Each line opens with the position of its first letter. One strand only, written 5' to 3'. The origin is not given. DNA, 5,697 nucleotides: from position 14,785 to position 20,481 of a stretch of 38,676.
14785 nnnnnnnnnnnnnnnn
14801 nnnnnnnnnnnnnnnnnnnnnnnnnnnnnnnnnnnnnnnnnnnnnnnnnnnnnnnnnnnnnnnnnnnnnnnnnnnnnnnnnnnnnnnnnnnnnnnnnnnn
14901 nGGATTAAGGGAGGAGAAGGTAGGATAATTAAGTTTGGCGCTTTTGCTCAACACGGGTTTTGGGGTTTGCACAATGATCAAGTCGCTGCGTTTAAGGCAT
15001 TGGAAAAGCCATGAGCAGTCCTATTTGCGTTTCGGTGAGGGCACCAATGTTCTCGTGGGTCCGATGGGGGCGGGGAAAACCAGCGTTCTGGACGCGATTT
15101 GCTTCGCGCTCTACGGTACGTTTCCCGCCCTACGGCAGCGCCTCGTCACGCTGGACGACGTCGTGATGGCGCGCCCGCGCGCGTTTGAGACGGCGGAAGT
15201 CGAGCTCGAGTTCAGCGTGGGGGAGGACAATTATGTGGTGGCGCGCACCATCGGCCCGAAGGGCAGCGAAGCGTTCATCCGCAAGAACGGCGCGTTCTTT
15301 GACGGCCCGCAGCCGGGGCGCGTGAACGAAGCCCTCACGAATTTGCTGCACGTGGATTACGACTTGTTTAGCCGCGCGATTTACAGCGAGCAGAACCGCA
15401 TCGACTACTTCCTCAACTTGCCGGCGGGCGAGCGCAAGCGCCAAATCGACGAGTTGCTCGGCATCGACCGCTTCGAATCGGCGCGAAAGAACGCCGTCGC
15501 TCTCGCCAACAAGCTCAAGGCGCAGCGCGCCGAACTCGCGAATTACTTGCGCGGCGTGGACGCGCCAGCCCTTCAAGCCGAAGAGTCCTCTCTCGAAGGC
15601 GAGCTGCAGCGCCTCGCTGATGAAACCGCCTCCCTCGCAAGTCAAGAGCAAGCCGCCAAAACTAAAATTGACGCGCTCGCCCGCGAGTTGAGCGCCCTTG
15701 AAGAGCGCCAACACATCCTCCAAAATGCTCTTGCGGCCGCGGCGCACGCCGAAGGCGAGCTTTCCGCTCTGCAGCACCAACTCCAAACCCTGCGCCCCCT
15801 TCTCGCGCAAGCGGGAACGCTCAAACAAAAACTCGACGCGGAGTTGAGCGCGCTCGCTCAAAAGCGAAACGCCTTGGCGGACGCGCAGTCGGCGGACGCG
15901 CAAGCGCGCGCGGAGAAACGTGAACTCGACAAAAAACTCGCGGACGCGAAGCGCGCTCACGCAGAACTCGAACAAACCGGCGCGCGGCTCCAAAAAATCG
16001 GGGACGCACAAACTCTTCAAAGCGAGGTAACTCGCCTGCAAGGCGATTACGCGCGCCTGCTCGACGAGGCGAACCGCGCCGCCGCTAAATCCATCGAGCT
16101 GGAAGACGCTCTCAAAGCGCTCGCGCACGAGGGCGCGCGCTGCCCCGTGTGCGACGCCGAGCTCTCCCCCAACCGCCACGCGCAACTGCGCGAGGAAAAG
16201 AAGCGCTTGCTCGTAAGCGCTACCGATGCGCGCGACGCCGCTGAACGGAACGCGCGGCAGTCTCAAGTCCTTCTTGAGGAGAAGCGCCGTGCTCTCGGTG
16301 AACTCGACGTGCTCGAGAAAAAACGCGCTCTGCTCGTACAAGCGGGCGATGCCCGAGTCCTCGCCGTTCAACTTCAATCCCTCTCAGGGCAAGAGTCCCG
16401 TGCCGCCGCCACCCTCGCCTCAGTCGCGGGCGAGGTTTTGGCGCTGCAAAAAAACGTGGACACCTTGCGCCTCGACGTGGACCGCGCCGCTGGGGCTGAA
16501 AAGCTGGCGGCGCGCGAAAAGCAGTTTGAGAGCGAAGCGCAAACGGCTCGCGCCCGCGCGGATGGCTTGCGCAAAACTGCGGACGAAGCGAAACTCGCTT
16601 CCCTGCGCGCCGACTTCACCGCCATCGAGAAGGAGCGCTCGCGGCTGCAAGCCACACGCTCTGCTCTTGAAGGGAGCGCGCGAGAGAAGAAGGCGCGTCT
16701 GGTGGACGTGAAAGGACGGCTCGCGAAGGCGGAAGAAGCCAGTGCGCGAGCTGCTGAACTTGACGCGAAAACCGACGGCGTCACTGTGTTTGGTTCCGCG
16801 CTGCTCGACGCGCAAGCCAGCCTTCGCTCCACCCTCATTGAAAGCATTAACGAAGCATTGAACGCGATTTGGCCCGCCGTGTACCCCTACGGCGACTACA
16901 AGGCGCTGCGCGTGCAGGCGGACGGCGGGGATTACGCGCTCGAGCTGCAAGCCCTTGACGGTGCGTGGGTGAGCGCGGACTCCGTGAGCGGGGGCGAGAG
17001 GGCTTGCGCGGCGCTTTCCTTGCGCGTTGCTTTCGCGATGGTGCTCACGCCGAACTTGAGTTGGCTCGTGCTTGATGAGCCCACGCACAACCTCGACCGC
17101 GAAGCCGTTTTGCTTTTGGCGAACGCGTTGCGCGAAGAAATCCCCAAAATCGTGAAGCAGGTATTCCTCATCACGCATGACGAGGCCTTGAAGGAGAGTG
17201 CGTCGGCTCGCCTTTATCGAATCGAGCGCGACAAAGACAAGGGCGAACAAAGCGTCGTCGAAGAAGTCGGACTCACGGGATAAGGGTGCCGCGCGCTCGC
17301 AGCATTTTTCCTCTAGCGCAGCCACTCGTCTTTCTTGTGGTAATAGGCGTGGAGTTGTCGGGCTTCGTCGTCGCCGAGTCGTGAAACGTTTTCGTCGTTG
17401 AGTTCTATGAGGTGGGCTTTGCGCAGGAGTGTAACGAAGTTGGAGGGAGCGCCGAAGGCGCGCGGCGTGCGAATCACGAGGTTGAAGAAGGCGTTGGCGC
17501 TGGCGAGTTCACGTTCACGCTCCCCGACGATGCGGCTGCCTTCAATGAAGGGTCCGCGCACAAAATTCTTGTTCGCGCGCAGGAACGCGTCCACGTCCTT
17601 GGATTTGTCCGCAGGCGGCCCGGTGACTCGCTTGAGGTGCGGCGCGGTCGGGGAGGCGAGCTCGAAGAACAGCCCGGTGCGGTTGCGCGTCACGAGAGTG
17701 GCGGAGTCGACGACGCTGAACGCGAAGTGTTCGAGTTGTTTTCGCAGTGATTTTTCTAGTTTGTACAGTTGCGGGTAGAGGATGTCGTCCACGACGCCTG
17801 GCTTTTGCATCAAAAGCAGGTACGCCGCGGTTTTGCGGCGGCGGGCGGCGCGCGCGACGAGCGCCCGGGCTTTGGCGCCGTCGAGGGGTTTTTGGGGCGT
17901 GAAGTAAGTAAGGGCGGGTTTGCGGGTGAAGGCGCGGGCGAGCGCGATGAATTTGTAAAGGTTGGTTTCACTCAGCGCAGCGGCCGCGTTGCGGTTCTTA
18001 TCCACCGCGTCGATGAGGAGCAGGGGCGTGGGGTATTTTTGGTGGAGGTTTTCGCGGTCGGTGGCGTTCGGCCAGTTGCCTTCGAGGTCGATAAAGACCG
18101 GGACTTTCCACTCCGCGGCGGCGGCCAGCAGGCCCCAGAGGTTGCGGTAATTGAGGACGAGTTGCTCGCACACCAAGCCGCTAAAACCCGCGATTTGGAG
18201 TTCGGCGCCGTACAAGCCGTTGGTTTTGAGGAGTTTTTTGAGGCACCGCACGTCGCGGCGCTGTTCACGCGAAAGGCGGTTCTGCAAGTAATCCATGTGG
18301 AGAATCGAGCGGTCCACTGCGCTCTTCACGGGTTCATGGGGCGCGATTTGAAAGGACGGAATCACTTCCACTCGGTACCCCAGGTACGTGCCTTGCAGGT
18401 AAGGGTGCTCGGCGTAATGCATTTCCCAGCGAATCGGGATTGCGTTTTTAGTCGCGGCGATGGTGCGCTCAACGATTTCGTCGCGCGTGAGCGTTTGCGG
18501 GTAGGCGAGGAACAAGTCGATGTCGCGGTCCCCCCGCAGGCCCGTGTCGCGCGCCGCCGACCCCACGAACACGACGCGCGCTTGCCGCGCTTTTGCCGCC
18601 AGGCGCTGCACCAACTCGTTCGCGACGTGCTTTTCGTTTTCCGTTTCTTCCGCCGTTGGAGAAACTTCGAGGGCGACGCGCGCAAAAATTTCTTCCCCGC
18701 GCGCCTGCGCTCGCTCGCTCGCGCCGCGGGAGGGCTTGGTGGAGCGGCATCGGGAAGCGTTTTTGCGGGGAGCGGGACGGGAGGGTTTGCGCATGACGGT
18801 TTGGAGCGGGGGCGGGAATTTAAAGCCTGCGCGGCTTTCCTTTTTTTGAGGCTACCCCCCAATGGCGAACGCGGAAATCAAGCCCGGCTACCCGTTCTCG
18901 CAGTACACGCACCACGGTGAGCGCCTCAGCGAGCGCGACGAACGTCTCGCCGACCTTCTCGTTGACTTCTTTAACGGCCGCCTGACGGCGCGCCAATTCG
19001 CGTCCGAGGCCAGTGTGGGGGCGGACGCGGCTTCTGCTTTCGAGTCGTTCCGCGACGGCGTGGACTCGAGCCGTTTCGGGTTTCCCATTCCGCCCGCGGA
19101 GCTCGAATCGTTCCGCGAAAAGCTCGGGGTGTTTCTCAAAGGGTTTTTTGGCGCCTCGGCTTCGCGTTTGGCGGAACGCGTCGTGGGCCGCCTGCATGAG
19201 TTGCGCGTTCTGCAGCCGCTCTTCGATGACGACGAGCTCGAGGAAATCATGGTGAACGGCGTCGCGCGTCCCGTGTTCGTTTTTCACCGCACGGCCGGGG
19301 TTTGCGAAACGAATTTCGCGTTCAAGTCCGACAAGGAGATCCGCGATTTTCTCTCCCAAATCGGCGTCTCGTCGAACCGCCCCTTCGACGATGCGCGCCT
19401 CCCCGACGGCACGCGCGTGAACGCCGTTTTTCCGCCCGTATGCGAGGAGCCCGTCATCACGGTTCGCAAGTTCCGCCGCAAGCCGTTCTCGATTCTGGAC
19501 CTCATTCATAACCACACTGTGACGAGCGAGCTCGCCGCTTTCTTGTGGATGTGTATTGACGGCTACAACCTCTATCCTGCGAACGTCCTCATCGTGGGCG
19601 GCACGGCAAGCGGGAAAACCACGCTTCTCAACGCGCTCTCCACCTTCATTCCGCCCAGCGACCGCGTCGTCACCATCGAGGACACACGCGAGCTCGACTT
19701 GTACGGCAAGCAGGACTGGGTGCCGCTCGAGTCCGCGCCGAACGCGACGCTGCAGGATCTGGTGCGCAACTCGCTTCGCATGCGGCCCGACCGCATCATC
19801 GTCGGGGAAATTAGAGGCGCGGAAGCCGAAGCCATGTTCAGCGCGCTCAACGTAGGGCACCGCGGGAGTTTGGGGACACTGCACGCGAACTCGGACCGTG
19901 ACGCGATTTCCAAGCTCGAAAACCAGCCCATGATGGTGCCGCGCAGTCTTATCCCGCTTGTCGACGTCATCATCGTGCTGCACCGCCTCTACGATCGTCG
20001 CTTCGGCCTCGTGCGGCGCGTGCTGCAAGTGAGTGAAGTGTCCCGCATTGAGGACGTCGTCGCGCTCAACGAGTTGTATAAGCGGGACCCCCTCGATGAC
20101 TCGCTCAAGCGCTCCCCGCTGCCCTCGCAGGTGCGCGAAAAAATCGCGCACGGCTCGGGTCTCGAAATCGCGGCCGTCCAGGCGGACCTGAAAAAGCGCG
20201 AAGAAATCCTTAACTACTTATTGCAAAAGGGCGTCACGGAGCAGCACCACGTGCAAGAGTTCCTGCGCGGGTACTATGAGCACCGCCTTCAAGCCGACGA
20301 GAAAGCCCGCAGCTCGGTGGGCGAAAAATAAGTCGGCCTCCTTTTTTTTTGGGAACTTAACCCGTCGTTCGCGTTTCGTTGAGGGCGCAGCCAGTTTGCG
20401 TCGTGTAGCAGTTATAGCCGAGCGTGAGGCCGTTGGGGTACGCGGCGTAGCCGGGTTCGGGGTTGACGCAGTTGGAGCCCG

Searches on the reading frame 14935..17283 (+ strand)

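Call 9: search_protein_families(library=pfam, proteins=[window:14935-17283:+], max_evalue=0.001)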
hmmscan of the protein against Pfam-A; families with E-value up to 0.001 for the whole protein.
window:14935-17283:+ (782 aa): 6 families
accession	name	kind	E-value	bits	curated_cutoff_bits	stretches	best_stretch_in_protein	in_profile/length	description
PF02463.25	SMC_N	-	6.1e-22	78.6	40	1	14-767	1-215/220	RecF/RecN/SMC N terminal domain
PF13476.12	AAA_23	-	1.9e-16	61.8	27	1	17-258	1-199/201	AAA domain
PF13304.12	AAA_21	-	2.4e-09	38.1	27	1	645-751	220-301/304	AAA domain, putative AbiEii toxin, Type IV TA system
PF13555.12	AAA_29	-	8.3e-06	25.9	27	1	16-61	2-48/61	P-loop containing region of AAA domain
PF00005.33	ABC_tran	-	3.1e-05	25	25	0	39-56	15-32/137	ABC transporter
PF13175.12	AAA_15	-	7.4e-05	23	32.1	1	14-58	1-46/374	AAA ATPase domain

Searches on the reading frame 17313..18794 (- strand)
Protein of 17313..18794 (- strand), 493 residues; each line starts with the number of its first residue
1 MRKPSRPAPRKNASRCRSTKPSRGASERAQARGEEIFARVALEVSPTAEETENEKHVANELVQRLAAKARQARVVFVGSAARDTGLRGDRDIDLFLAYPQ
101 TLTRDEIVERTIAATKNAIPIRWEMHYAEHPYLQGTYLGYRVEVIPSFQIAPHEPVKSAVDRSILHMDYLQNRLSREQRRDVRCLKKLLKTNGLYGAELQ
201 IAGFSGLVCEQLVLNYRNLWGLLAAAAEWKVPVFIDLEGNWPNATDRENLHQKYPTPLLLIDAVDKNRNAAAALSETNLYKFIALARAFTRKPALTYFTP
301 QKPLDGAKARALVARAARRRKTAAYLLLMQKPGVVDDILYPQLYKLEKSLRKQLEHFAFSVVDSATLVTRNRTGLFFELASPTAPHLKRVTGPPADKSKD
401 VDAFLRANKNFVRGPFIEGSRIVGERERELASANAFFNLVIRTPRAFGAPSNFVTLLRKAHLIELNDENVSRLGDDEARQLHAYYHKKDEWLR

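Call 9: search_protein_families(library=pfam, proteins=[window:17313-18794:-], max_evalue=0.001)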
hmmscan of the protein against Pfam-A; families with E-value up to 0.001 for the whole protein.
window:17313-18794:- (493 aa): 3 families
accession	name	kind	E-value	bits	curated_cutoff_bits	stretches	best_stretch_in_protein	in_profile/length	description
PF09249.16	tRNA_NucTransf2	-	1.9e-31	109.1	27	1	181-299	2-113/113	tRNA nucleotidyltransferase, second domain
PF21133.2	CAA_C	-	1.3e-24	87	22.2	1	320-440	1-119/144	CCA-adding enzyme, C-terminal domain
PF01909.29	NTP_transf_2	-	7.9e-07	29.8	21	1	60-165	3-92/93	Nucleotidyltransferase domain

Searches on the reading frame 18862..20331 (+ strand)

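Call 9: search_protein_families(library=pfam, proteins=[window:18862-20331:+], max_evalue=0.001)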
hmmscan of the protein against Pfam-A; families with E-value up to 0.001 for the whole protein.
window:18862-20331:+ (489 aa): 2 families
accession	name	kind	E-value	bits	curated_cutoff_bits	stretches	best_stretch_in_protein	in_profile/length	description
PF00437.27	T2SSE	-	6.3e-39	134.1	24.9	1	159-357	56-260/370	Type II/IV secretion system protein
PF13555.12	AAA_29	-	0.00024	21.2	27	1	239-267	21-50/61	P-loop containing region of AAA domain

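Call 10: search_protein_families(library=ncbifam, proteins=[window:18862-20331:+], max_evalue=0.01)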
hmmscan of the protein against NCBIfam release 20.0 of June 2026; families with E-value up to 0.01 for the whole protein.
window:18862-20331:+ (489 aa): 22 families
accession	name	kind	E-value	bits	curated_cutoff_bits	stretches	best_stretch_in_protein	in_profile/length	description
NF058587.1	archaellum_moto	equivalog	1e-71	242.3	550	1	114-474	147-520/527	archaellum flagellar ATPase motor FlaI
TIGR03819.1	heli_sec_ATPase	hypoth_equivalog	2.7e-54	184.6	373.15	1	102-353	40-298/340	TadA family conjugal transfer-associated ATPase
TIGR02782.1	TrbB_P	equivalog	3e-45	154.8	304.55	1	118-396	15-296/303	P-type conjugative transfer ATPase TrbB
TIGR02788.1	VirB11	equivalog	7.7e-42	143.4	249.95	2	224-354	133-264/308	P-type DNA transfer ATPase VirB11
NF010475.0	PRK13900.1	equivalog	1.6e-38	132.6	389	2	240-357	161-284/333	type IV secretion system ATPase VirB11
NF053672.1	bindosome_BasE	exception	4.6e-36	124.6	1000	1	114-472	138-508/512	bindosome assembly system ATPase subunit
NF010469.0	PRK13894.1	subfamily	6.2e-34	117.8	508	1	169-368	82-283/320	conjugal transfer ATPase TrbB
NF010407.0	PRK13833.1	subfamily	2e-32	112.9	499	1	121-392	26-302/323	conjugal transfer protein TrbB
NF010425.0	PRK13851.1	equivalog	1.2e-23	83.5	461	1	215-352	142-280/344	type IV secretion system protein VirB11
NF007755.0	PRK10436.1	equivalog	4.7e-14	51.9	617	1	242-378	222-356/465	type II secretion system protein GspE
NF041000.1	ATPase_ComGA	equivalog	8.8e-14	51.1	300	1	242-354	131-244/267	competence type IV pilus ATPase ComGA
TIGR02538.1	type_IV_pilB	equivalog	2.5e-12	46.2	675.65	1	242-376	319-451/564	type IV-A pilus assembly ATPase PilB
TIGR02533.1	type_II_gspE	equivalog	2.1e-11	43.2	630.25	1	242-354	246-358/486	type II secretion system ATPase GspE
TIGR01420.1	pilT_fam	subfamily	2.2e-10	40.3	319.1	1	242-352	125-239/343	PilT/PilU family type 4a pilus ATPase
TIGR02525.1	plasmid_TraJ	equivalog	2.2e-10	40.1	368.3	1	243-354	153-272/372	plasmid transfer ATPase TraJ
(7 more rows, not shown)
